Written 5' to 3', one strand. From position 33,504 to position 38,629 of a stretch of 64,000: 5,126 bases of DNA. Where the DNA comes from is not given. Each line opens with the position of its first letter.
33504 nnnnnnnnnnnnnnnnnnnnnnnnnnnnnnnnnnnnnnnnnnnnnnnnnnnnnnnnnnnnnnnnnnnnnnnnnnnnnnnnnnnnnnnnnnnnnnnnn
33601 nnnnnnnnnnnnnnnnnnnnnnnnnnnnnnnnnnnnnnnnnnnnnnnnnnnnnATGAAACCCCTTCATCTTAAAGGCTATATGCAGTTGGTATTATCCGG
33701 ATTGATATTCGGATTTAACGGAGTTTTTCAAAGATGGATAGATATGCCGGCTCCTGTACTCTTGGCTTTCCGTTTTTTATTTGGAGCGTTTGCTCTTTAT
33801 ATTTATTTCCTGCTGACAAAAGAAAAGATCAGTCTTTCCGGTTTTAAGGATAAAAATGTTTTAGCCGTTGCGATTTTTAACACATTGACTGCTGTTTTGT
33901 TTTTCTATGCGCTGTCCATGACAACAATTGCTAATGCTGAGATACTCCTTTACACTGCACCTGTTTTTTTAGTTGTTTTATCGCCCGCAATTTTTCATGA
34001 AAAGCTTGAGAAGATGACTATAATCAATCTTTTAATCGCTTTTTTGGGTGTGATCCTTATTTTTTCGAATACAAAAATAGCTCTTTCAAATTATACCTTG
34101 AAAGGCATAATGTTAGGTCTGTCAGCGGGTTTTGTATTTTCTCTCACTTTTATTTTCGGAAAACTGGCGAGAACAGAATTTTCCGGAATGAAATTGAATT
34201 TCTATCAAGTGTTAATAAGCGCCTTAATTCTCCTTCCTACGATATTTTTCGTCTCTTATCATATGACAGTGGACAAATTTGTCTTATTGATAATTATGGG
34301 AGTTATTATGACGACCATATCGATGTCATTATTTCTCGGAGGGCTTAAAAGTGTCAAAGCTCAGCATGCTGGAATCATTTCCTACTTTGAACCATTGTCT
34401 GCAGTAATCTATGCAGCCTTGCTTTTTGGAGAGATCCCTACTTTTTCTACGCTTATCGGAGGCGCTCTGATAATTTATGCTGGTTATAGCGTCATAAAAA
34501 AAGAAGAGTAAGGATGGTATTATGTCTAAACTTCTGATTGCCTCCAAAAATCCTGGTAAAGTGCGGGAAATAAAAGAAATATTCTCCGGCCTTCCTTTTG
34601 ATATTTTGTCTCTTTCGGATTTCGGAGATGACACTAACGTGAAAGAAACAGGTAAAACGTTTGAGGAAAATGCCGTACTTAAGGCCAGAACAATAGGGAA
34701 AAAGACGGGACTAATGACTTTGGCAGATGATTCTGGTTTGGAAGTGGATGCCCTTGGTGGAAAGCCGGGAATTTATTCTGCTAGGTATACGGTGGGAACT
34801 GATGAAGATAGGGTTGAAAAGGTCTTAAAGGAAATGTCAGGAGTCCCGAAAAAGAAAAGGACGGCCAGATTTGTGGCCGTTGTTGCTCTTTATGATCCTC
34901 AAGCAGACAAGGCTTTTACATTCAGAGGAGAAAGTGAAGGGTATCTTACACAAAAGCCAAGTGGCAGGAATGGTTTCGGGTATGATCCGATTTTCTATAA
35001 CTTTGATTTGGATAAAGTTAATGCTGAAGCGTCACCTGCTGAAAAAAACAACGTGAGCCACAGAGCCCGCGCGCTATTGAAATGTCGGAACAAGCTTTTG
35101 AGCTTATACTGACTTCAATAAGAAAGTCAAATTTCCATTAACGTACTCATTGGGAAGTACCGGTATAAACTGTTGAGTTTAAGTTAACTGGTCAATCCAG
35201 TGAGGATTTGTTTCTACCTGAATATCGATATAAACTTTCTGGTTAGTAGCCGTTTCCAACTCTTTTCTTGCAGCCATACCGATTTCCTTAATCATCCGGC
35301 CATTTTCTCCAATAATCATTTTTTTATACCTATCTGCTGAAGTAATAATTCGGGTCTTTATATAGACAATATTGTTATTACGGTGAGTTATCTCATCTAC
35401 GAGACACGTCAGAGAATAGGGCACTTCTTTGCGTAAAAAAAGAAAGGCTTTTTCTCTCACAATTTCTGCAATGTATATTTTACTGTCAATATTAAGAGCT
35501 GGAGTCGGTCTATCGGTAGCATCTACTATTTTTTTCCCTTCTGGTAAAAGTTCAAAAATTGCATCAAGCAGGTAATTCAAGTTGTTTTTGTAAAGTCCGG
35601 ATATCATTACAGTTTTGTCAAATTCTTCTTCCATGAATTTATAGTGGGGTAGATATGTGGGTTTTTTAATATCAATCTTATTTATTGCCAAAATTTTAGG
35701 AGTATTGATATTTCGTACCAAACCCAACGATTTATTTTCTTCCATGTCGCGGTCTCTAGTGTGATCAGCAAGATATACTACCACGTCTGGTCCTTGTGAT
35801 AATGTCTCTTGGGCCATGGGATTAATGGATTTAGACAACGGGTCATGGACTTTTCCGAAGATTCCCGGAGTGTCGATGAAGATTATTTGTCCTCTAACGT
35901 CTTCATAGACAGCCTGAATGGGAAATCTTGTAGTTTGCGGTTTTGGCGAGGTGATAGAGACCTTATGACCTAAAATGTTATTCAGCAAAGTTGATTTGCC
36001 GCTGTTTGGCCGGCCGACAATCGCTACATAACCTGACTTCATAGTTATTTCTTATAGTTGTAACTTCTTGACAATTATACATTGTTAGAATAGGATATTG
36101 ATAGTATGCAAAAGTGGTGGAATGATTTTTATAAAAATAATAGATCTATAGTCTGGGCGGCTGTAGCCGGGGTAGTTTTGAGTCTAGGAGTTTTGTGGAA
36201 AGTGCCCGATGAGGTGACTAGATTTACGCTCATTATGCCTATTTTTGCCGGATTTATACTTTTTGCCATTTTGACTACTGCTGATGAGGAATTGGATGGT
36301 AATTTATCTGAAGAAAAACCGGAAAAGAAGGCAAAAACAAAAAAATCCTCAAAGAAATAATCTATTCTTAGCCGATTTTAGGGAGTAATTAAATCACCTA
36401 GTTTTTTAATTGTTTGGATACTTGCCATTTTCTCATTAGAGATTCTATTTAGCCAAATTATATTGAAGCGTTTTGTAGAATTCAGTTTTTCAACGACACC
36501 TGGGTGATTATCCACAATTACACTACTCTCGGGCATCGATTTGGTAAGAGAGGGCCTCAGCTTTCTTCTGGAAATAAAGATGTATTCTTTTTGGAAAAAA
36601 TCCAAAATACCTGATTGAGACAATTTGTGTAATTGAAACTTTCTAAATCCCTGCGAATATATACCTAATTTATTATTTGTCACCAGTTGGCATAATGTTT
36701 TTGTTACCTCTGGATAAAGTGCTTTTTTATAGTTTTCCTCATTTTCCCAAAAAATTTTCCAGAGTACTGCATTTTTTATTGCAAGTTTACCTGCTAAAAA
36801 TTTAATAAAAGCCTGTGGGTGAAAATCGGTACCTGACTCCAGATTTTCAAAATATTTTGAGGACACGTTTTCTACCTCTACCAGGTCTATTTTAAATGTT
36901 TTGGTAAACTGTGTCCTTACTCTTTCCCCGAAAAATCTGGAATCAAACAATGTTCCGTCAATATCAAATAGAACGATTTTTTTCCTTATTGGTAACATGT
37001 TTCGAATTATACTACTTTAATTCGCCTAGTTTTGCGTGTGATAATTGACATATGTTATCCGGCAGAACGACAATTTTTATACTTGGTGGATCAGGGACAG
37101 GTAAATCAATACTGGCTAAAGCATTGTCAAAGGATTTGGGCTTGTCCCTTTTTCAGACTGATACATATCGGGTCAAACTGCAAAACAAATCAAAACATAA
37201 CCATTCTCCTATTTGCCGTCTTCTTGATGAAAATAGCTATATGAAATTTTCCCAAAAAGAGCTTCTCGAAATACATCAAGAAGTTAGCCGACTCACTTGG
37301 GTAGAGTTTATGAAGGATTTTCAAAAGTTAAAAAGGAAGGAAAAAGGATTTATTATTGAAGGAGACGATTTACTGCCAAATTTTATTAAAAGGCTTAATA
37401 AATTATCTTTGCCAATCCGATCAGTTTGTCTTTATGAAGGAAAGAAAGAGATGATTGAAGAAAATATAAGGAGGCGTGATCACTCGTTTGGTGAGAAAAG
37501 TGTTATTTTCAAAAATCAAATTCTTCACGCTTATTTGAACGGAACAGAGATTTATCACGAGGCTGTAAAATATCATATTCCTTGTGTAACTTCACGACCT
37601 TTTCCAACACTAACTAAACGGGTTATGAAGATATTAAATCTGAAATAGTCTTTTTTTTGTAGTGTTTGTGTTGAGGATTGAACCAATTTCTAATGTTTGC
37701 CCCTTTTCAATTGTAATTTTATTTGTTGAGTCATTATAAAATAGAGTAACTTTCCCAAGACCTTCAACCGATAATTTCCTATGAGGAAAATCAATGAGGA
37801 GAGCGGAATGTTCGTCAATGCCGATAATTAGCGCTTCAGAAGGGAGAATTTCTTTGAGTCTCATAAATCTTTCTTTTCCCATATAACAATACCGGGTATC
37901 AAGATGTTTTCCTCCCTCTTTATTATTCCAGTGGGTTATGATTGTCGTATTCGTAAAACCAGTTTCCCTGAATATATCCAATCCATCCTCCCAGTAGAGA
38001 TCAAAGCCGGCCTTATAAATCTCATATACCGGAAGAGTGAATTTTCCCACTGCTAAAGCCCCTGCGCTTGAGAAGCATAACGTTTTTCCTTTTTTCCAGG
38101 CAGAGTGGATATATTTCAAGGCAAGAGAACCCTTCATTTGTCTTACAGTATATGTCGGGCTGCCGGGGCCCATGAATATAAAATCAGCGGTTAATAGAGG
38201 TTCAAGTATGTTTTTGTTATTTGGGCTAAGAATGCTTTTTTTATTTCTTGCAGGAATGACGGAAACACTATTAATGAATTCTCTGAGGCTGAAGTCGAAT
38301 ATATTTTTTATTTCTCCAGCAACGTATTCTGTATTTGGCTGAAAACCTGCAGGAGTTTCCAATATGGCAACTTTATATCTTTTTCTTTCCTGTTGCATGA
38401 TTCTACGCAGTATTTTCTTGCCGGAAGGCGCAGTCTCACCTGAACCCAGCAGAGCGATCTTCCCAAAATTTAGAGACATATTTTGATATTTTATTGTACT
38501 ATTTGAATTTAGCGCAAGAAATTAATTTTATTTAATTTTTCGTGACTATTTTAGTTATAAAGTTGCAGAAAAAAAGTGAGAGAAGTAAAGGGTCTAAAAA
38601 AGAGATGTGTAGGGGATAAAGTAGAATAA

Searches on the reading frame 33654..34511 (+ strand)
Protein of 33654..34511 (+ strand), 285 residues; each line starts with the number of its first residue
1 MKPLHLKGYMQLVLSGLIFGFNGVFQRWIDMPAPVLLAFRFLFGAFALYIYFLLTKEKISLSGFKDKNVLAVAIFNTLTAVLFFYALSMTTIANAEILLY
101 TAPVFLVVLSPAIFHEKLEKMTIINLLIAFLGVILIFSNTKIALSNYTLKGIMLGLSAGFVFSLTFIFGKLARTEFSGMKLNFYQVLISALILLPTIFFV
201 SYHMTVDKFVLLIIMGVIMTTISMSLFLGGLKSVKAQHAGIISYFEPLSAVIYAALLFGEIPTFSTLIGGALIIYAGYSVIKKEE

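Call 10: search_protein_families(library=pfam, proteins=[window:33654-34511:+])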
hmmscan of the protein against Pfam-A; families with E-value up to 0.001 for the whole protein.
window:33654-34511:+ (285 aa): 2 families
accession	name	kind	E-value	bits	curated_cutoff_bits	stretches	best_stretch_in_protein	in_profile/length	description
PF00892.27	EamA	-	6.8e-41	140.1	28.2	2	7-137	2-134/135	EamA-like transporter family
PF03151.22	TPT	-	8.2e-09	35.7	30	1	34-228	31-225/291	Triose-phosphate Transporter family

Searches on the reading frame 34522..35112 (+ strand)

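Call 10: search_protein_families(library=pfam, proteins=[window:34522-35112:+])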
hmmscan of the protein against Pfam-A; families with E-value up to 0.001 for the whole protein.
window:34522-35112:+ (196 aa): 1 family
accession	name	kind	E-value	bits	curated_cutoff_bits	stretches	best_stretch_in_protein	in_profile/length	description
PF01725.21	Ham1p_like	-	4.9e-61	206.3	22.5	1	4-189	1-184/186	Ham1 family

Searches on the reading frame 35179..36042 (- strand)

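Call 10: search_protein_families(library=pfam, proteins=[window:35179-36042:-])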
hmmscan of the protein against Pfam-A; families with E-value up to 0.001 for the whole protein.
window:35179-36042:- (287 aa): 8 families
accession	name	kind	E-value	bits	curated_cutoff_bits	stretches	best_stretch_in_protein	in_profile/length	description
PF01926.29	MMR_HSR1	-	2.4e-21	76.4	21.9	1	6-122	2-113/113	50S ribosome-binding GTPase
PF07650.23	KH_2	-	1.8e-10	40.9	22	1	217-279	9-74/78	KH domain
PF00350.29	Dynamin_N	-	3e-10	40.8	27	1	6-42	1-36/168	Dynamin family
PF02421.24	FeoB_N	-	1.2e-09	38.3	27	1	6-143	3-136/156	Ferrous iron transport protein B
PF00009.33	GTP_EFTU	-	2.6e-08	34.1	26.5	1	48-167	66-187/188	Elongation factor Tu GTP binding domain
PF04548.22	AIG1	-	1.3e-07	31.6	27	1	7-113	4-111/212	AIG1 family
PF03029.23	ATP_bind_1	-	0.00013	22.3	27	0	52-170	92-211/240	Conserved hypothetical ATP binding protein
PF16897.10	MMR_HSR1_Xtn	-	0.00036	20.9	35.2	0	114-166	56-104/106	C-terminal region of MMR_HSR1 domain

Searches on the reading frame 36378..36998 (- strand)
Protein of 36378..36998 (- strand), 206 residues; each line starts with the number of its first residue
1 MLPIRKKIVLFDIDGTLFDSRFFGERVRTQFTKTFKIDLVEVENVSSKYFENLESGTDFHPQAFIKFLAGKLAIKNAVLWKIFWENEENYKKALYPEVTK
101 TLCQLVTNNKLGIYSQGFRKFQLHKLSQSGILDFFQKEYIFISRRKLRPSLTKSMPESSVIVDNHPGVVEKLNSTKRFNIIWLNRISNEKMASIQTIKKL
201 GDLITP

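Call 10: search_protein_families(library=pfam, proteins=[window:36378-36998:-])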
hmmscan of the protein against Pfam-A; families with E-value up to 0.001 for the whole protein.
window:36378-36998:- (206 aa): 2 families
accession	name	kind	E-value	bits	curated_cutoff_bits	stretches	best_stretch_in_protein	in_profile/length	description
PF00702.32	Hydrolase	-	4.5e-09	37.4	26.4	1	7-144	2-149/191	haloacid dehalogenase-like hydrolase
PF13419.12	HAD_2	-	3e-08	34.4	23.8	1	9-137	1-124/178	Haloacid dehalogenase-like hydrolase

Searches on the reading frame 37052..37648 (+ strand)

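Call 10: search_protein_families(library=pfam, proteins=[window:37052-37648:+])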
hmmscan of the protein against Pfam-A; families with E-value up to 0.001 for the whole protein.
window:37052-37648:+ (198 aa): 4 families
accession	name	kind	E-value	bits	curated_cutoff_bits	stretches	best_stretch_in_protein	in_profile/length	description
PF02224.24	Cytidylate_kin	-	0.00019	21.7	26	0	10-75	3-65/211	Cytidylate kinase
PF00004.35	AAA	-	0.00021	22.2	21.2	1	9-97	2-73/131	ATPase family associated with various cellular activities (AAA)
PF13521.12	AAA_28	-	0.00035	21.3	27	1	8-52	2-45/164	AAA domain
PF13671.12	AAA_33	-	0.00088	20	27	0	9-59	3-50/143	AAA domain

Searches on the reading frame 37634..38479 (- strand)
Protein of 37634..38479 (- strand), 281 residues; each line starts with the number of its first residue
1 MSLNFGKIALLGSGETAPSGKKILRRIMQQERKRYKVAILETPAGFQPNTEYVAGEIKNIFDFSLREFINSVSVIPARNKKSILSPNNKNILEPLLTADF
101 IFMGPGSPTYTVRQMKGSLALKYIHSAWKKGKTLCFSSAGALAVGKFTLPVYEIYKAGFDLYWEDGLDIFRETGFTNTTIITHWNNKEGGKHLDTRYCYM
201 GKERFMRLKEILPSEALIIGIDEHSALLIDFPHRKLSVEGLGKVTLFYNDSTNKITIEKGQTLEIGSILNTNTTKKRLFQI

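Call 11: search_protein_families(library=pfam, proteins=[window:37634-38479:-])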
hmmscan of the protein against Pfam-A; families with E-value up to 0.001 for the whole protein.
window:37634-38479:- (281 aa): 1 family
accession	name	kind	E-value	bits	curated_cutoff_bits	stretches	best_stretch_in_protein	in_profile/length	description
PF03575.23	Peptidase_S51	-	8.4e-06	26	23.9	1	86-229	71-198/206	Peptidase family S51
